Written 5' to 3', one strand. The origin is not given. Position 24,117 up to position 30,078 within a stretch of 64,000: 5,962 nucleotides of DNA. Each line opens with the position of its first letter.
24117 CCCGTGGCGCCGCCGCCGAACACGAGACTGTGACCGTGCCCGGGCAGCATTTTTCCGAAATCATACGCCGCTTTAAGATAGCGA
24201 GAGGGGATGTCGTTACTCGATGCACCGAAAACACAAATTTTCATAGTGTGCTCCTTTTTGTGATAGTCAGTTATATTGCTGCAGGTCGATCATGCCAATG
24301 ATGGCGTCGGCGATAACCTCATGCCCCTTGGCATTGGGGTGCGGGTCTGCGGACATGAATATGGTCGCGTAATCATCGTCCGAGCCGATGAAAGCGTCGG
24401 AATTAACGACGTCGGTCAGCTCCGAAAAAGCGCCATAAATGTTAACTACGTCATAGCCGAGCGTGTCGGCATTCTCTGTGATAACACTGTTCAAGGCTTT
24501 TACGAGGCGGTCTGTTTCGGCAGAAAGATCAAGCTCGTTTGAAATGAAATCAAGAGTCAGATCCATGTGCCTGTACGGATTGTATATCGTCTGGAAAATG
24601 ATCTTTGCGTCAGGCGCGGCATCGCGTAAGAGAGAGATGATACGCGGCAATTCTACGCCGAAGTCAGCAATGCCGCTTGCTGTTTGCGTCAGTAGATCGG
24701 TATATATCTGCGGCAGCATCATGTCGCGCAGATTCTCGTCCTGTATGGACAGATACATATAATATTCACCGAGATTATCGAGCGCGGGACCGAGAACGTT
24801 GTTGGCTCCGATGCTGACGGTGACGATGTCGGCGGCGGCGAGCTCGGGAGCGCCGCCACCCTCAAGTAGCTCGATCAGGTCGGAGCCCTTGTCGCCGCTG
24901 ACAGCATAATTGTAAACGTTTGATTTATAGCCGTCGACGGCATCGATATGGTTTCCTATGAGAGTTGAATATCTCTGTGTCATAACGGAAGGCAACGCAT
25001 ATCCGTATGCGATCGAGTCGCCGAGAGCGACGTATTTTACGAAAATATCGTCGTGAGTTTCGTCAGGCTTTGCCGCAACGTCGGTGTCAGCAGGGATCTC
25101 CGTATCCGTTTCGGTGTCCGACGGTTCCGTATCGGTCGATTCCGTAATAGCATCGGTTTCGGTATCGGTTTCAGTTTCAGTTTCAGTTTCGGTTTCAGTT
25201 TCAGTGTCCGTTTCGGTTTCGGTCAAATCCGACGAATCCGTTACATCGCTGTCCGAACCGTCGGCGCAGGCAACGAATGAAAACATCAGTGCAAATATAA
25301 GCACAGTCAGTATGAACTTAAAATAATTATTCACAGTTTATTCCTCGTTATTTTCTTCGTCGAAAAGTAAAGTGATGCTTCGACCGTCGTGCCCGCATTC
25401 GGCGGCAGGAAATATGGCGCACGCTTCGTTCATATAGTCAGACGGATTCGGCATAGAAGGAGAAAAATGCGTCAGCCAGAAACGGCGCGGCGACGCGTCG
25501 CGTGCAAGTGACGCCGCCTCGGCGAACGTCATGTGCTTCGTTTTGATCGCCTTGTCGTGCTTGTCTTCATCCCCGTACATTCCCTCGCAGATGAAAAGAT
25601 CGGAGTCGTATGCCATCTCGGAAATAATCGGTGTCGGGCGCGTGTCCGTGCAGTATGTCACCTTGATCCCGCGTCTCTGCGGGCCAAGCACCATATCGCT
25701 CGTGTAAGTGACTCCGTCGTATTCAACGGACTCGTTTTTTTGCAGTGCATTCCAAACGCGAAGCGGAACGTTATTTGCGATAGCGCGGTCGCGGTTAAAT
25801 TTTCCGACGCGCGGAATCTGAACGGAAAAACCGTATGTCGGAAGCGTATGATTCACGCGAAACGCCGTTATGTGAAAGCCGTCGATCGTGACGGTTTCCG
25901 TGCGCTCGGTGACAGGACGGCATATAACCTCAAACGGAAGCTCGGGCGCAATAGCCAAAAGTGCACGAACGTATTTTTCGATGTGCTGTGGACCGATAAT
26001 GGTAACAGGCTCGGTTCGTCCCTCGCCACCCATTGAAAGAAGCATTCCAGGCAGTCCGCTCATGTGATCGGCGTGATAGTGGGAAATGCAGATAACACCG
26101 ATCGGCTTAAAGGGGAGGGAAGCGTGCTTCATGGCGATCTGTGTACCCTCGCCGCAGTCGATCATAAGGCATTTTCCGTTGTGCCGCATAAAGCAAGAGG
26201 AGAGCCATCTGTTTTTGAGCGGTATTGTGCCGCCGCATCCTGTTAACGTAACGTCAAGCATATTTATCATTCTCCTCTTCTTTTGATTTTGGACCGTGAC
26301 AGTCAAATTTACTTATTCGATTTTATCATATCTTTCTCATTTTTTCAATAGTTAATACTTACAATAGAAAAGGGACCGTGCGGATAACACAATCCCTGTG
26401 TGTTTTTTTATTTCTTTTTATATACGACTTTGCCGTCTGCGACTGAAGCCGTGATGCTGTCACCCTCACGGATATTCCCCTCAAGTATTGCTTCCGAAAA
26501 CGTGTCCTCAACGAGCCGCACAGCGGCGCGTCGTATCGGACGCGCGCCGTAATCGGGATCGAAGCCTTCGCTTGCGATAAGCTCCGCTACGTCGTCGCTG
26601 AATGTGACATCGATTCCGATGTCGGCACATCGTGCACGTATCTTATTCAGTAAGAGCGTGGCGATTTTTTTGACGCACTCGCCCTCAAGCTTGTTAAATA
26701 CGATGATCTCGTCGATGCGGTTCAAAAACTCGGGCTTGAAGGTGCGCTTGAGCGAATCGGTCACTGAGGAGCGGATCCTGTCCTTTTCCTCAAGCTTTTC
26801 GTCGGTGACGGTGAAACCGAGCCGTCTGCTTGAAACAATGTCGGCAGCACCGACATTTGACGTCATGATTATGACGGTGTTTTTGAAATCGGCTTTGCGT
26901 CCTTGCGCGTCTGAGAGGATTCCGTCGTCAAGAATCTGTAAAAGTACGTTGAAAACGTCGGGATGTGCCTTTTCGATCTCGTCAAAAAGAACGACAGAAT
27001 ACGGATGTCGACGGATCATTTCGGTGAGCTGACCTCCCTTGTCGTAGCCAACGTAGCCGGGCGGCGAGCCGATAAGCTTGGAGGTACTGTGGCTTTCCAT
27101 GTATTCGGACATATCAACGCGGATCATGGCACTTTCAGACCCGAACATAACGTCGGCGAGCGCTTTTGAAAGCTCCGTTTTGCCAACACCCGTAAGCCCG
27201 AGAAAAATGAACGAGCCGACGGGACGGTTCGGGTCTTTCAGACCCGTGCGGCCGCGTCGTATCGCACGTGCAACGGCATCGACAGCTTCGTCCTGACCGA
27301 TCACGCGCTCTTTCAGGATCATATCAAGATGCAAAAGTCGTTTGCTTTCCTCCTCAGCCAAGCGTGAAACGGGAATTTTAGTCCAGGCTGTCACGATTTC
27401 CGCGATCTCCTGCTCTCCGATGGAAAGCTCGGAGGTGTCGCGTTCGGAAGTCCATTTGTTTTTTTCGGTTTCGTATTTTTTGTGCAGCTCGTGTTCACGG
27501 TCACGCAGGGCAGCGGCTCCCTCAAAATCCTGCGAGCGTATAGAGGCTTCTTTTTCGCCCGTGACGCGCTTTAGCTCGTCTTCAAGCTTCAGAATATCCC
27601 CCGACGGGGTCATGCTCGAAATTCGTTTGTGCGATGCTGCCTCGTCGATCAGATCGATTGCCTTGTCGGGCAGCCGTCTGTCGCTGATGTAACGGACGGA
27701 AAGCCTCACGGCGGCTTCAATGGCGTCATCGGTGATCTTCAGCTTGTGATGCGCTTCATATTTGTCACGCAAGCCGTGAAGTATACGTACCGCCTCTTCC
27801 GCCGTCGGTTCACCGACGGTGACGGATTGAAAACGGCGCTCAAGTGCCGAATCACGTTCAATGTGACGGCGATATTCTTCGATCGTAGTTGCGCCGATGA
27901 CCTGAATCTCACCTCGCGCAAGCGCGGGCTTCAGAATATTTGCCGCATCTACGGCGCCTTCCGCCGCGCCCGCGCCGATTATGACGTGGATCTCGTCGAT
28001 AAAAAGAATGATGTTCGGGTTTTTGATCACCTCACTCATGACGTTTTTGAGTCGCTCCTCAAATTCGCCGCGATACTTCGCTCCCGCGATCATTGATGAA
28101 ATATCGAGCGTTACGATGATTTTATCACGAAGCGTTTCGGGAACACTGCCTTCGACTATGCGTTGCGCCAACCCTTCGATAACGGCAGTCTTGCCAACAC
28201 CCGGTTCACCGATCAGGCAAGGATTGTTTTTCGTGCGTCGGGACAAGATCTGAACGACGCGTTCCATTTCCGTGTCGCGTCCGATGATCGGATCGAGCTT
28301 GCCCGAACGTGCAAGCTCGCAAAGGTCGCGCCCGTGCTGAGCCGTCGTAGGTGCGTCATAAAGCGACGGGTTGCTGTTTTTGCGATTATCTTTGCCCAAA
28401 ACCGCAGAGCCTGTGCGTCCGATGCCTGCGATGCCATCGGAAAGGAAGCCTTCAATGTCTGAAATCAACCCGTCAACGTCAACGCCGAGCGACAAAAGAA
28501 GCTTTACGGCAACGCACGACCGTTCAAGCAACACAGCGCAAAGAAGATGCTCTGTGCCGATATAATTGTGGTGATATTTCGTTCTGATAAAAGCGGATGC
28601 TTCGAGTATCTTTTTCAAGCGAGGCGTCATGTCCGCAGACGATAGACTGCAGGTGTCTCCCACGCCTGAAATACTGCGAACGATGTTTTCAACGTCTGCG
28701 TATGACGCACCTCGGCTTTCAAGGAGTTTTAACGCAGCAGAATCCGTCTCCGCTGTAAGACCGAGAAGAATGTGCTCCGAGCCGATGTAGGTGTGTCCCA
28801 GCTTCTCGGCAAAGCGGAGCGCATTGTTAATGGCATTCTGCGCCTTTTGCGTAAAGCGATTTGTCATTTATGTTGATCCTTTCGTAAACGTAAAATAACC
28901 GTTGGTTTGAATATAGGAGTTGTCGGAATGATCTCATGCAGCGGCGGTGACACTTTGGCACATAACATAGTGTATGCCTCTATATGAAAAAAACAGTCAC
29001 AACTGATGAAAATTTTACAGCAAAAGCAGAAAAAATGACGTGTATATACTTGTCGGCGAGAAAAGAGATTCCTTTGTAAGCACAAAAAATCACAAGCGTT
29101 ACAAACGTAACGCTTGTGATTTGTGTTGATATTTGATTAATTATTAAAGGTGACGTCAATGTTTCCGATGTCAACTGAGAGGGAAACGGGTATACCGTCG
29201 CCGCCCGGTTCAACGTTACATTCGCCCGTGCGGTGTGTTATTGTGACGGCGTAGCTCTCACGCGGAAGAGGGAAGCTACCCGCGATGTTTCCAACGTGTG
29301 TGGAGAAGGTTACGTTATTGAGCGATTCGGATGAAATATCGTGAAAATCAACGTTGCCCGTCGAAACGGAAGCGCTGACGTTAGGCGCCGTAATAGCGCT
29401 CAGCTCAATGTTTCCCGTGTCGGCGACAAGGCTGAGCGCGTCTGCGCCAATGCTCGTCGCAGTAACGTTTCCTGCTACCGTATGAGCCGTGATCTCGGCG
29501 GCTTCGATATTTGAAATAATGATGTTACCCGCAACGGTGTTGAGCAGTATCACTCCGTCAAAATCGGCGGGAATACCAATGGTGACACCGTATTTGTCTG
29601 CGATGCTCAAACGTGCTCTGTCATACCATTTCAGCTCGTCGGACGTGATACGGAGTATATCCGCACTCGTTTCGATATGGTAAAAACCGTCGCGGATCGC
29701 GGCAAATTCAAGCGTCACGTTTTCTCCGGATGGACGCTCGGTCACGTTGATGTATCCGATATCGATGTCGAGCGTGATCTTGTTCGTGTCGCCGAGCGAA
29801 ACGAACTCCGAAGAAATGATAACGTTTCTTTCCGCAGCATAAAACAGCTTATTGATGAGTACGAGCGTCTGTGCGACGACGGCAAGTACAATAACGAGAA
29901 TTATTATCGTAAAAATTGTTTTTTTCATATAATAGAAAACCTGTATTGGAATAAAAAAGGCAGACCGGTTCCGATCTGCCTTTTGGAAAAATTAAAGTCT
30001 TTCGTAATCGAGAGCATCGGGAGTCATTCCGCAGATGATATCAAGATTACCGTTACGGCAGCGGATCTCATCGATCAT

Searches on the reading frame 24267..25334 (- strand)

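Call 57: search_protein_families(library=pfam, proteins=[window:24267-25334:-], max_evalue=0.00001)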
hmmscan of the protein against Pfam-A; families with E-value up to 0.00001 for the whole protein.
window:24267-25334:- (355 aa): 2 families
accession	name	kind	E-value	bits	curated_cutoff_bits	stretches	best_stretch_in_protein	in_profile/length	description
PF13472.12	Lipase_GDSL_2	-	6.7e-19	69.5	32.9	1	103-340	1-178/178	GDSL-like Lipase/Acylhydrolase family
PF00657.28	Lipase_GDSL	-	5.6e-11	43.4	23.6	1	101-345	1-208/208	GDSL-like Lipase/Acylhydrolase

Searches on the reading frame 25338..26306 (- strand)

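Call 57: search_protein_families(library=pfam, proteins=[window:25338-26306:-], max_evalue=0.00001)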
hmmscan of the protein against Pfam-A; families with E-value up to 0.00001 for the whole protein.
window:25338-26306:- (322 aa): 2 families
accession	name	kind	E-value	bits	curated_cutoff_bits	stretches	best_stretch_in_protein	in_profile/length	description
PF12706.13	Lactamase_B_2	-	2.1e-17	63.8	27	2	48-163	4-131/200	Beta-lactamase superfamily domain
PF00753.33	Lactamase_B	-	1.9e-08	34.9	22.7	1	39-91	10-66/196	Metallo-beta-lactamase superfamily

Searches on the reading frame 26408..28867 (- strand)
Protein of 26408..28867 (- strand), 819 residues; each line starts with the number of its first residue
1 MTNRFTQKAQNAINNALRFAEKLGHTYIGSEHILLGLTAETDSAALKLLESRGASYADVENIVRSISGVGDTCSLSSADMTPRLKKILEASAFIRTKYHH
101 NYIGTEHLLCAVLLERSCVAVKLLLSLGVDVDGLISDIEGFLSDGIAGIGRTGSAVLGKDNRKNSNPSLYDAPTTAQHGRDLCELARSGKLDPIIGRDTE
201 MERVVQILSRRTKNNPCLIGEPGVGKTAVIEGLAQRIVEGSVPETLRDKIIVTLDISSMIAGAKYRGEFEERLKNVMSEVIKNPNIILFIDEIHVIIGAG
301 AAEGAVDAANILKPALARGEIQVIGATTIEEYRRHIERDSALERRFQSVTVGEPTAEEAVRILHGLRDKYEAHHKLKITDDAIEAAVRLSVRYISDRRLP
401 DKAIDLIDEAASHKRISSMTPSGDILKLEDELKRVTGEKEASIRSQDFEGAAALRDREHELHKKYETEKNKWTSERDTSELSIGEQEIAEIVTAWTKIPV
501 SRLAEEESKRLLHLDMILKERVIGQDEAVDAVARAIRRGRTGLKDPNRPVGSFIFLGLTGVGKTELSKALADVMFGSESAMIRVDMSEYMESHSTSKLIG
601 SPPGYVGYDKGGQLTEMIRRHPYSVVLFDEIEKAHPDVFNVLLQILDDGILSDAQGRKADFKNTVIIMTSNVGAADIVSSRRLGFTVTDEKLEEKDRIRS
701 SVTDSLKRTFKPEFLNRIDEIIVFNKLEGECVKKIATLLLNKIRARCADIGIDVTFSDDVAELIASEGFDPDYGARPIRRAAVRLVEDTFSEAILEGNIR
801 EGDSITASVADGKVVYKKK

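Call 57: search_protein_families(library=pfam, proteins=[window:26408-28867:-], max_evalue=0.00001)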
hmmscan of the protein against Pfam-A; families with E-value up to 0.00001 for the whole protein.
window:26408-28867:- (819 aa): 10 families
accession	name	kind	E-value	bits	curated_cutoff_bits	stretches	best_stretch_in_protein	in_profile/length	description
PF07724.20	AAA_2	-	3e-69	232.7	27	1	548-721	1-166/166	AAA domain (Cdc48 subfamily)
PF17871.7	AAA_lid_9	-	5.4e-33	113.5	22.8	1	356-456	2-102/104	AAA lid domain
PF00004.35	AAA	-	2.6e-22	80.1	21.2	2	217-346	2-127/131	ATPase family associated with various cellular activities (AAA)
PF10431.15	ClpB_D2-small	-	5.2e-21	74.9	21.9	1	727-806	1-80/81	C-terminal, D2-small domain, of ClpB protein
PF02861.25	Clp_N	-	6.4e-21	74.7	20.7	2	16-66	1-51/53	Clp amino terminal domain, pathogenicity island component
PF07728.20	AAA_5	-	2.4e-15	57.2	22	1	553-672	2-123/139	AAA domain (dynein-related subfamily)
PF13191.12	AAA_16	-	8.2e-10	39.9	32.6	0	194-240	2-51/167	AAA ATPase domain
PF00158.32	Sigma54_activat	-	2.8e-07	30.8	20.2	0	554-680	26-151/168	Sigma-54 interaction domain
PF13401.12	AAA_22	-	5.1e-07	30.5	27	0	212-257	4-42/130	AAA domain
PF05621.17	TniB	-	9.5e-06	25.6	22.4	0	237-351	72-184/189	Bacterial TniB protein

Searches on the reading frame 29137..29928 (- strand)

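Call 57: search_protein_families(library=pfam, proteins=[window:29137-29928:-], max_evalue=0.00001)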
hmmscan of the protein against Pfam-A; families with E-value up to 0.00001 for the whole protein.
window:29137-29928:- (263 aa): 1 family
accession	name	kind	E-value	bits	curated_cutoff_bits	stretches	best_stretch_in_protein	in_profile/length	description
PF13349.12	DUF4097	-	1.8e-08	34.5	22.9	1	92-260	44-190/247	Toastrack DUF4097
